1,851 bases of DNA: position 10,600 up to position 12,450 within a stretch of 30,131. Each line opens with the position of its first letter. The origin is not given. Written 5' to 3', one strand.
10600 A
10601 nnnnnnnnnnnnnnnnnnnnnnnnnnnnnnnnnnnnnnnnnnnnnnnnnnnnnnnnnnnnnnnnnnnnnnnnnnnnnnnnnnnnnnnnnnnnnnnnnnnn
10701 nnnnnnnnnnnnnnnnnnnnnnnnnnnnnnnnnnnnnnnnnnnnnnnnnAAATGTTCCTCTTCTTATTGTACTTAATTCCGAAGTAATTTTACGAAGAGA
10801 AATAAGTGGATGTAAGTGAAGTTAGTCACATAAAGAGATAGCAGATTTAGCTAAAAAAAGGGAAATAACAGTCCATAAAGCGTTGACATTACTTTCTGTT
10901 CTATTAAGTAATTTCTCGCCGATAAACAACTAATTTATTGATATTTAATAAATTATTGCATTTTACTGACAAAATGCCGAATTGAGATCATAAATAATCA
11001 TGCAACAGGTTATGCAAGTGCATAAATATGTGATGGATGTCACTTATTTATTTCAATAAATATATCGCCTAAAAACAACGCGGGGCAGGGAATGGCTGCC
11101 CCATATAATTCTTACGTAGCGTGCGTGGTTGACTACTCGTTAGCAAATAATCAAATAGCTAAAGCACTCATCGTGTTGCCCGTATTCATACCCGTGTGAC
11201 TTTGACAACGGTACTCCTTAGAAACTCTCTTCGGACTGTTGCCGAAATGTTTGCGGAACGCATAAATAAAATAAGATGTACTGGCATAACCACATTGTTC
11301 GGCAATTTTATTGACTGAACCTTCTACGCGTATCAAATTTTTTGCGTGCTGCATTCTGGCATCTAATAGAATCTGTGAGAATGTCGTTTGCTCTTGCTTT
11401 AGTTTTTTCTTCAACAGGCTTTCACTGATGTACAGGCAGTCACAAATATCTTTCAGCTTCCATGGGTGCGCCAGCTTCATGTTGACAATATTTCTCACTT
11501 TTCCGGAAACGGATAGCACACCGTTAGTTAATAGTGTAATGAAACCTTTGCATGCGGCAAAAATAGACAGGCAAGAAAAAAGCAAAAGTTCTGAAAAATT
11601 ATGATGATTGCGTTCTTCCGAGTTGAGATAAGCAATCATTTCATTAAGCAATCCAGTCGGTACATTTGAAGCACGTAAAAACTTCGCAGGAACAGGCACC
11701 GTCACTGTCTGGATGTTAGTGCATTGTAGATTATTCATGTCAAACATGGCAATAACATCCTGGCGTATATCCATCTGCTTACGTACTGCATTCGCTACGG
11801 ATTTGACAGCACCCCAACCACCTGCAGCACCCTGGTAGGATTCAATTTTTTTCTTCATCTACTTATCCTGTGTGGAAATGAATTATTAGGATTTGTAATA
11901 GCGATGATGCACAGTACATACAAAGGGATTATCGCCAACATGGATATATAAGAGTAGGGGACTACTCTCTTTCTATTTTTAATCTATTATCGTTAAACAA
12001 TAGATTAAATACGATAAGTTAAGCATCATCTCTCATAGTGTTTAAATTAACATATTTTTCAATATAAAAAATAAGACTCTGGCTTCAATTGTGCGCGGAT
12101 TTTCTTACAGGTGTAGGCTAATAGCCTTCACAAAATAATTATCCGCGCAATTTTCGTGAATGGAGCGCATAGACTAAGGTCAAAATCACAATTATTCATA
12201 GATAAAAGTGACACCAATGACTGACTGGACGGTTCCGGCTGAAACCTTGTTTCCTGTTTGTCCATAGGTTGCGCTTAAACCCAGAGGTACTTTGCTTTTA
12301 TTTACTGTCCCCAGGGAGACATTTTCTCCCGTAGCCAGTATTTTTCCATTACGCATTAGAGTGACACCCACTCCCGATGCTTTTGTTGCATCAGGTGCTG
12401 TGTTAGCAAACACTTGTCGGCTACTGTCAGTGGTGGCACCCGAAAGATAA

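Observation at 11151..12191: Apparent in-frame ydeP'-'ydeO fusion with loss of safA and most of ydeP; EvgA-box-like site retained upstream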

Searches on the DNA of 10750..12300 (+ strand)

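Call 3: search_dna_similar(query=window:10750-12300:+, collection=ecoli_genomes, mode=near, max_rows=40, rows=spread)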
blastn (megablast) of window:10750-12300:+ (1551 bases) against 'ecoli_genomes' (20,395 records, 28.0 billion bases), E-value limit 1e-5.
Records with a match: 5399; places in all: 10855; records where one place covers at least 80% of the query: 3.
Genomes with a match: 5394 of 5426; with a place that covers at least 80% of the query: 3. Places per genome that has any: lowest 1, median 2, highest 4. On chromosomes: 10841 places; on plasmids: 14.
Best place of each record, by identity: >=99% 1560; 95-99% 3817; 90-95% 3; 80-90% 19.
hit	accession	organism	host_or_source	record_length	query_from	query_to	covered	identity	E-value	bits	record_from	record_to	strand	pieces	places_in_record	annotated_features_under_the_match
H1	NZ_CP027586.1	Escherichia coli strain 2012EL-2448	Homo sapiens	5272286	1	1551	100%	100.0%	0e+0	2865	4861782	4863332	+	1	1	ydeO: transcriptional regulator YdeO | ydeQ: fimbrial protein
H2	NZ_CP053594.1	Escherichia coli strain T7Express_Crystal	not applicable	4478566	1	986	64%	99.9%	0e+0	1814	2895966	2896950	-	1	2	ydeO: acid stress response transcriptional regulator YdeO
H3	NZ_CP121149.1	Escherichia coli strain E14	chicken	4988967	1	986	64%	99.9%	0e+0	1814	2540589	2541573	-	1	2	ydeO: acid stress response transcriptional regulator YdeO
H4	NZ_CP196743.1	Escherichia coli strain FXCREC004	Homo sapiens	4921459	1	986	64%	99.9%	0e+0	1814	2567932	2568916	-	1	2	ydeO: acid stress response transcriptional regulator YdeO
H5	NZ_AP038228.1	Escherichia coli strain HCM-22C-2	Gallus gallus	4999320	1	986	64%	99.9%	0e+0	1814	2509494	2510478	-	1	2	ydeO: acid stress response transcriptional regulator YdeO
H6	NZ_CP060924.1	Escherichia coli strain EC14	Homo sapiens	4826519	1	986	64%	99.8%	0e+0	1808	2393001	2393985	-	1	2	ydeO: acid stress response transcriptional regulator YdeO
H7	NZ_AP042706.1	Escherichia coli strain OkiPb01717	bovine feces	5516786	1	986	64%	99.8%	0e+0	1808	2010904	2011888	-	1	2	ydeO: acid stress response transcriptional regulator YdeO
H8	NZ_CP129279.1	Escherichia coli strain GZM7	Chicken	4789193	1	986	64%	99.7%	0e+0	1803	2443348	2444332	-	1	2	ydeO: acid stress response transcriptional regulator YdeO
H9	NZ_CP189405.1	Escherichia coli strain N767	Homo sapiens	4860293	1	986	64%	99.7%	0e+0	1803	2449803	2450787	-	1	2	ydeO: acid stress response transcriptional regulator YdeO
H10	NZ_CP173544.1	Escherichia coli strain 98206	Homo sapiens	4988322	1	986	64%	99.6%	0e+0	1797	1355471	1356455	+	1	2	ydeO: acid stress response transcriptional regulator YdeO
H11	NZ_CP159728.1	Escherichia coli strain Z22-6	hospital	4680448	1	986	64%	99.5%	0e+0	1792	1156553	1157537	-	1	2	ydeO: acid stress response transcriptional regulator YdeO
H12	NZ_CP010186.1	Escherichia coli strain M6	mouse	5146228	1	986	64%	99.2%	0e+0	1781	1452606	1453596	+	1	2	ydeO: acid stress response transcriptional regulator YdeO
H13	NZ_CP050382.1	Escherichia coli strain 52148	Homo sapiens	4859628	1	986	64%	98.7%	0e+0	1748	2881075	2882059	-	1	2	ydeO: acid stress response transcriptional regulator YdeO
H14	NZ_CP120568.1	Escherichia coli strain 582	Homo sapiens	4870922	1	986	64%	98.7%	0e+0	1748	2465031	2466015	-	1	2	ydeO: acid stress response transcriptional regulator YdeO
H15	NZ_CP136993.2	Escherichia coli strain HH35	Pre-treated sample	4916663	1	986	64%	98.7%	0e+0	1748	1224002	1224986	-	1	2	ydeO: acid stress response transcriptional regulator YdeO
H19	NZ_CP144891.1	Escherichia coli strain MG1655p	not applicable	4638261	1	986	64%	98.6%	0e+0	1742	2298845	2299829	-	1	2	ydeO: acid stress response transcriptional regulator YdeO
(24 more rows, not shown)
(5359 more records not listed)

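Call 4: search_dna_similar(query=window:10750-12300:+, collection=ecoli_genomes, mode=near, max_rows=8, rows=best)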
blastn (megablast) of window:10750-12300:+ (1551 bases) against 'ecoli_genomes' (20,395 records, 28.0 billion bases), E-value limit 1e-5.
Records with a match: 5399; places in all: 10855; records where one place covers at least 80% of the query: 3.
Genomes with a match: 5394 of 5426; with a place that covers at least 80% of the query: 3. Places per genome that has any: lowest 1, median 2, highest 4. On chromosomes: 10841 places; on plasmids: 14.
Best place of each record, by identity: >=99% 1560; 95-99% 3817; 90-95% 3; 80-90% 19.
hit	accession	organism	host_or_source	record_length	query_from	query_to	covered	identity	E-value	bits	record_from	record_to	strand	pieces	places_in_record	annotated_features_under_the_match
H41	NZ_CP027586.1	Escherichia coli strain 2012EL-2448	Homo sapiens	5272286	1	1551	100%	100.0%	0e+0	2865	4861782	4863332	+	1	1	ydeO: transcriptional regulator YdeO | ydeQ: fimbrial protein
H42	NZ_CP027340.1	Escherichia coli strain 2015C-3121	Homo sapiens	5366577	1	1551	100%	100.0%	0e+0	2865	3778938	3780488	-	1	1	ydeO: transcriptional regulator YdeO | fimbrial protein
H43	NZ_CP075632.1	Escherichia coli strain 2018-166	Homo sapiens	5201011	1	1551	100%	100.0%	0e+0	2865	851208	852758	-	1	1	ydeO: transcriptional regulator YdeO | ydeQ: fimbrial protein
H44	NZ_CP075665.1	Escherichia coli strain STEC2018-553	Homo sapiens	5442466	1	1551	80%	100.0%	0e+0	2288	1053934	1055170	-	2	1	hypothetical protein | fimbrial protein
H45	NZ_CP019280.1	Escherichia coli strain 13P484A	pig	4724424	1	986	64%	99.9%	0e+0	1831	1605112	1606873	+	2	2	IS1-like element IS1B family transposase | ydeO: acid stress response transcriptional regulator YdeO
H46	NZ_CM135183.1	Escherichia coli strain Z1324SEC0014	Swine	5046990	1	986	64%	99.9%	0e+0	1831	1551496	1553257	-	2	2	IS1-like element IS1A family transposase | ydeO: acid stress response transcriptional regulator YdeO | hypothetical protein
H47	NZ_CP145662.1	Escherichia coli strain S1-INA-02-B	Homo sapiens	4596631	1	986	64%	99.9%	0e+0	1830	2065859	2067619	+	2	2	IS1-like element IS1A family transposase | ydeO: acid stress response transcriptional regulator YdeO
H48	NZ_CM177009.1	Escherichia coli strain VL7S7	Homo sapiens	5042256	1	986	64%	99.9%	0e+0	1832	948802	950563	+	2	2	IS1-like element IS1A family transposase | ydeO: acid stress response transcriptional regulator YdeO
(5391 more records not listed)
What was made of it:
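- On Pseudogene / decaying remnant: Found in 4 of 5,426 genomes (call 4).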

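Call 5: get_annotated_region(hit=H19, flank=6000)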
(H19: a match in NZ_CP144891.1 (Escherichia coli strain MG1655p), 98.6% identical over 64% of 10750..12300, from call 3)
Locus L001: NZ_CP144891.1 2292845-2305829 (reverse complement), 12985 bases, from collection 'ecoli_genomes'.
description: Escherichia coli strain MG1655p chromosome, complete genome
organism: Escherichia coli strain MG1655p (NCBI taxid 562)
replicon: chromosome; assembly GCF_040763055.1
host: not applicable; source: not applicable; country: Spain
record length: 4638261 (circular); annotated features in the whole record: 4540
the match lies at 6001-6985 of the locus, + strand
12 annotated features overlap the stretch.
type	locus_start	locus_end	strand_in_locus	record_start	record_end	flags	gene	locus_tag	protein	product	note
CDS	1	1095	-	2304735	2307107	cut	yddB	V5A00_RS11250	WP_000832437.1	TonB-dependent siderophore receptor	-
CDS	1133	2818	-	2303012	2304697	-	yddA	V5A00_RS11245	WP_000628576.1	ABC transporter ATP-binding protein/permease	-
CDS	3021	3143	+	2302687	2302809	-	-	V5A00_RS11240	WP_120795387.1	protein YneP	-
CDS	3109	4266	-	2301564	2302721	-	ydeM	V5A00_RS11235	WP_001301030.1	anaerobic sulfatase maturase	-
CDS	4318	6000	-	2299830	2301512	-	ydeN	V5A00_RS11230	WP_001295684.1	sulfatase-like hydrolase/transferase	-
CDS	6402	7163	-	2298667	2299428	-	ydeO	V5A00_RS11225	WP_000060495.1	acid stress response transcriptional regulator YdeO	-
CDS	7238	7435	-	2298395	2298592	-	safA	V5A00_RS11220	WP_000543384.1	two-component system connector SafA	-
CDS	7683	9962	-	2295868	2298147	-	ydeP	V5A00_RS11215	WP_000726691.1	acid resistance putative oxidoreductase YdeP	-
CDS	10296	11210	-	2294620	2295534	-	ydeQ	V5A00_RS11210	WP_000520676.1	fimbrial protein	-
CDS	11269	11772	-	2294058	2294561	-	ydeR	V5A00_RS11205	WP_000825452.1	fimbrial protein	-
CDS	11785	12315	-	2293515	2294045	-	ydeS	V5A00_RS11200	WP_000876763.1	fimbrial protein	-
CDS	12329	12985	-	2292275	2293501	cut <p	ydeT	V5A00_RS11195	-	fimbria/pilus outer membrane usher protein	incomplete; partial in the middle of a contig; missing N-terminus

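Call 6: get_annotated_region(hit=H1, flank=12000)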
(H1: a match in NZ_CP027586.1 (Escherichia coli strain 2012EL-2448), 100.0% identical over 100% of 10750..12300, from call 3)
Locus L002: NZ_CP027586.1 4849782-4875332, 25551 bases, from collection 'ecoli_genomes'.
description: Escherichia coli strain 2012EL-2448 chromosome, complete genome
organism: Escherichia coli strain 2012EL-2448 (NCBI taxid 562)
replicon: chromosome; assembly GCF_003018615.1
host: Homo sapiens; source: stool; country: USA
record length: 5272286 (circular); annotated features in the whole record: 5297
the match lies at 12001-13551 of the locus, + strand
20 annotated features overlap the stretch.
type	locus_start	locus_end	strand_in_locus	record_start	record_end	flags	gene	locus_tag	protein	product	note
CDS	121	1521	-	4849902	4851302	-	gadB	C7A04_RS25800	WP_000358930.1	glutamate decarboxylase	-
CDS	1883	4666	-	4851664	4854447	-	pqqL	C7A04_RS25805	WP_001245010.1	M16 family metallopeptidase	-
CDS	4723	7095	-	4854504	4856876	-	yddB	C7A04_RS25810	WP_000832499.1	TonB-dependent receptor plug domain-containing protein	-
CDS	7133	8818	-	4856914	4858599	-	yddA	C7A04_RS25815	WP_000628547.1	ABC transporter ATP-binding protein/permease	-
CDS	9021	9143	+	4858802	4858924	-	-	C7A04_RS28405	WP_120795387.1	protein YneP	-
CDS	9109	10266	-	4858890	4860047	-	ydeM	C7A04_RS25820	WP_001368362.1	anaerobic sulfatase maturase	-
CDS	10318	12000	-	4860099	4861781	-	ydeN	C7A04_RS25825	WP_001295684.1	sulfatase-like hydrolase/transferase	-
CDS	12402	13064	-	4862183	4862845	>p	ydeO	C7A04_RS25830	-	transcriptional regulator YdeO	incomplete; partial in the middle of a contig; missing N-terminus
CDS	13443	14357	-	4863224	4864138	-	ydeQ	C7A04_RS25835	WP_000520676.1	fimbrial protein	-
CDS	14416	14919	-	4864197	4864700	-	ydeR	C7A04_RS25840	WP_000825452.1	fimbrial protein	-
CDS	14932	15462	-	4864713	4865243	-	ydeS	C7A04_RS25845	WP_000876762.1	fimbrial protein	-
CDS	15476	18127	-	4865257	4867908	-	-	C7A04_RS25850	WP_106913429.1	fimbria/pilus outer membrane usher protein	-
CDS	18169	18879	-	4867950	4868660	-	-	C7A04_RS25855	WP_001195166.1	fimbria/pilus periplasmic chaperone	-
CDS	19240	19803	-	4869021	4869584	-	fimA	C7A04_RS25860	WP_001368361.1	type 1 fimbrial major subunit FimA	-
CDS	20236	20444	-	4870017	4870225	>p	-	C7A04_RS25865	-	helix-turn-helix domain-containing protein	frameshifted; incomplete; partial in the middle of a contig; missing N-terminus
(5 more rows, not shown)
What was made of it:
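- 12192..13106 (-): ydeQ (FimH-like fimbrial adhesin), the upstream neighbour, untouched by the deletion. Annotation WP_000520676.1, same protein as in K-12 (calls 5, 6).
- On YdeO (NCBIfam NF007407 equivalog): PGAP marks the gene 'incomplete; missing N-terminus' (call 6).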

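Call 13: get_annotated_region(hit=H44, flank=4000)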
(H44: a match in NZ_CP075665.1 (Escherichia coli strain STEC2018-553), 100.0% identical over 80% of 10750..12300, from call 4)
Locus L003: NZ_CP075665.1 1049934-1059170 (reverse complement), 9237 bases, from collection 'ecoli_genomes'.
description: Escherichia coli strain STEC2018-553 chromosome, complete genome
organism: Escherichia coli strain STEC2018-553 (NCBI taxid 562)
replicon: chromosome; assembly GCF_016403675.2
host: Homo sapiens; source: stool; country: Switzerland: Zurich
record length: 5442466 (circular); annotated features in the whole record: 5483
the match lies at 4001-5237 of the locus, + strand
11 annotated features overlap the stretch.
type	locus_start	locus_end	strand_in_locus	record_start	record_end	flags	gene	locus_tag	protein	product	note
CDS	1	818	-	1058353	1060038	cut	yddA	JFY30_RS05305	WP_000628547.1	ABC transporter ATP-binding protein/permease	-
CDS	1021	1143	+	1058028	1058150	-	-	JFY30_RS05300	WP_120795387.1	protein YneP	-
CDS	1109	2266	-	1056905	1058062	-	ydeM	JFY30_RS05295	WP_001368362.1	anaerobic sulfatase maturase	-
CDS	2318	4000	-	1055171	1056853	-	ydeN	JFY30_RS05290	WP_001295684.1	sulfatase-like hydrolase/transferase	-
CDS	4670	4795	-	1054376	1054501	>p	-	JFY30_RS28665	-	hypothetical protein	incomplete; partial in the middle of a contig; missing C-terminus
CDS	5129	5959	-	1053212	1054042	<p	-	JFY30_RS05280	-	fimbrial protein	incomplete; partial in the middle of a contig; missing N-terminus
CDS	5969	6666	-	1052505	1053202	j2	-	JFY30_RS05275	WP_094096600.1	IS1-like element IS1A family transposase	programmed frameshift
CDS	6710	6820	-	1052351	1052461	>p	-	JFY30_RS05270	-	fimbrial protein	incomplete; partial in the middle of a contig; missing C-terminus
CDS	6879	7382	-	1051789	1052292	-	ydeR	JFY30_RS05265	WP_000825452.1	fimbrial protein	-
CDS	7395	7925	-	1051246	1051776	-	ydeS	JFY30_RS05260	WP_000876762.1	fimbrial protein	-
CDS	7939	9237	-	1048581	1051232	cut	-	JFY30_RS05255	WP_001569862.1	fimbria/pilus outer membrane usher protein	-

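Call 77: search_dna_similar(query=L001:6983-9834:+, collection=ecoli_genomes, mode=near, max_rows=40, rows=spread)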
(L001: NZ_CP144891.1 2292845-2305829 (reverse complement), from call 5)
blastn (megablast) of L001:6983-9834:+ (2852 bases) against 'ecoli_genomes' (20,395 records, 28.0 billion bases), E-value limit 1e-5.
Records with a match: 5386; places in all: 5390; records where one place covers at least 80% of the query: 5320.
Genomes with a match: 5384 of 5426; with a place that covers at least 80% of the query: 5318. Places per genome that has any: lowest 1, median 1, highest 2. On chromosomes: 5384 places; on plasmids: 6.
Best place of each record, by identity: >=99% 1392; 95-99% 3994.
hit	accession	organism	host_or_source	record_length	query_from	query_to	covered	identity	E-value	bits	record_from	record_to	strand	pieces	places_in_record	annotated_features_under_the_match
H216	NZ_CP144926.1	Escherichia coli strain SCPM-O-B-7615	raw milk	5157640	1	2852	100%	100.0%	0e+0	5285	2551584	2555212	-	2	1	ydeP: acid resistance putative oxidoreductase YdeP | IS1-like element IS1A family transposase | ydeO: acid stress response transcriptional regulator YdeO | safA: two-component system connector SafA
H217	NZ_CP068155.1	Escherichia coli strain FDAARGOS_1077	missing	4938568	1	2852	100%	100.0%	0e+0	5267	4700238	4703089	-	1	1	ydeP: acid resistance putative oxidoreductase YdeP | safA: two-component system connector SafA | ydeO: acid stress response transcriptional regulator YdeO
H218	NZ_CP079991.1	Escherichia coli strain KMS2005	laboratory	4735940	1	2852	100%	100.0%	0e+0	5267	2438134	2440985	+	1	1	ydeP: acid resistance putative oxidoreductase YdeP | safA: two-component system connector SafA | ydeO: acid stress response transcriptional regulator YdeO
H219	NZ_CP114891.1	Escherichia coli strain CM2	-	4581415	1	2852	100%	100.0%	0e+0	5267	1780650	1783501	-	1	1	ydeP: acid resistance putative oxidoreductase YdeP | safA: two-component system connector SafA | ydeO: acid stress response transcriptional regulator YdeO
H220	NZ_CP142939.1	Escherichia coli strain B20127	seawater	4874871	1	2852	100%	100.0%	0e+0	5267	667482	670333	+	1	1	ydeP: acid resistance putative oxidoreductase YdeP | safA: two-component system connector SafA | ydeO: acid stress response transcriptional regulator YdeO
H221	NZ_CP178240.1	Escherichia coli strain JW-5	not collected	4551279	1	2852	100%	100.0%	0e+0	5267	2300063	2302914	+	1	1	ydeP: acid resistance putative oxidoreductase YdeP | safA: two-component system connector SafA | ydeO: acid stress response transcriptional regulator YdeO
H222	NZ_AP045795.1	Escherichia coli strain 23CRST028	Homo sapiens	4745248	1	2852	100%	100.0%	0e+0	5267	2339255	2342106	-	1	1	ydeP: acid resistance putative oxidoreductase YdeP | safA: two-component system connector SafA | ydeO: acid stress response transcriptional regulator YdeO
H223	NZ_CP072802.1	Escherichia coli strain PK5074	Homo sapiens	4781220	1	2852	100%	100.0%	0e+0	5262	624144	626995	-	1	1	ydeP: acid resistance putative oxidoreductase YdeP | safA: two-component system connector SafA | ydeO: acid stress response transcriptional regulator YdeO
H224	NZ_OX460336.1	Escherichia coli strain EC0026B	Derived from parental isolate EC0026B ...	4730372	1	2852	100%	100.0%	0e+0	5262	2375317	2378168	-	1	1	ydeP: acid resistance putative oxidoreductase YdeP | safA: two-component system connector SafA | ydeO: acid stress response transcriptional regulator YdeO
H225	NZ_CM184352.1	Escherichia coli strain ES2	Aquarana catesbeiana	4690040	1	2852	100%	99.9%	0e+0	5256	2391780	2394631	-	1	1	ydeP: acid resistance putative oxidoreductase YdeP | safA: two-component system connector SafA | ydeO: acid stress response transcriptional regulator YdeO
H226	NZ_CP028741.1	Escherichia coli strain A34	Genetta maculata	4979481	1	2852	100%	99.0%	0e+0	5107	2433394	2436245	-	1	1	ydeP: acid resistance putative oxidoreductase YdeP | safA: two-component system connector SafA | ydeO: acid stress response transcriptional regulator YdeO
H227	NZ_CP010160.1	Escherichia coli strain H1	not applicable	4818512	1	2852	100%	98.9%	0e+0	5088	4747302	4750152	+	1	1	ydeP: acid resistance putative oxidoreductase YdeP | safA: two-component system connector SafA | ydeO: acid stress response transcriptional regulator YdeO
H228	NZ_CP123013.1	Escherichia coli strain 18-4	Homo sapiens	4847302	1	2852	100%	98.8%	0e+0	5084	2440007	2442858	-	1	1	ydeP: acid resistance putative oxidoreductase YdeP | safA: two-component system connector SafA | ydeO: acid stress response transcriptional regulator YdeO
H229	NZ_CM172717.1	Escherichia coli strain FCI54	Homo sapiens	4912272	1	2852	100%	98.8%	0e+0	5084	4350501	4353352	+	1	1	ydeP: acid resistance putative oxidoreductase YdeP | safA: two-component system connector SafA | ydeO: acid stress response transcriptional regulator YdeO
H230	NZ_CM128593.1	Escherichia coli strain 100416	Homo sapiens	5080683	1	2852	100%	98.6%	0e+0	5046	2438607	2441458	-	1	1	ydeP: acid resistance putative oxidoreductase YdeP | safA: two-component system connector SafA | ydeO: acid stress response transcriptional regulator YdeO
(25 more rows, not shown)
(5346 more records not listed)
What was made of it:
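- The deleted DNA is present at ≥80% coverage in 5,318 of 5,426 complete genomes (call 77).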
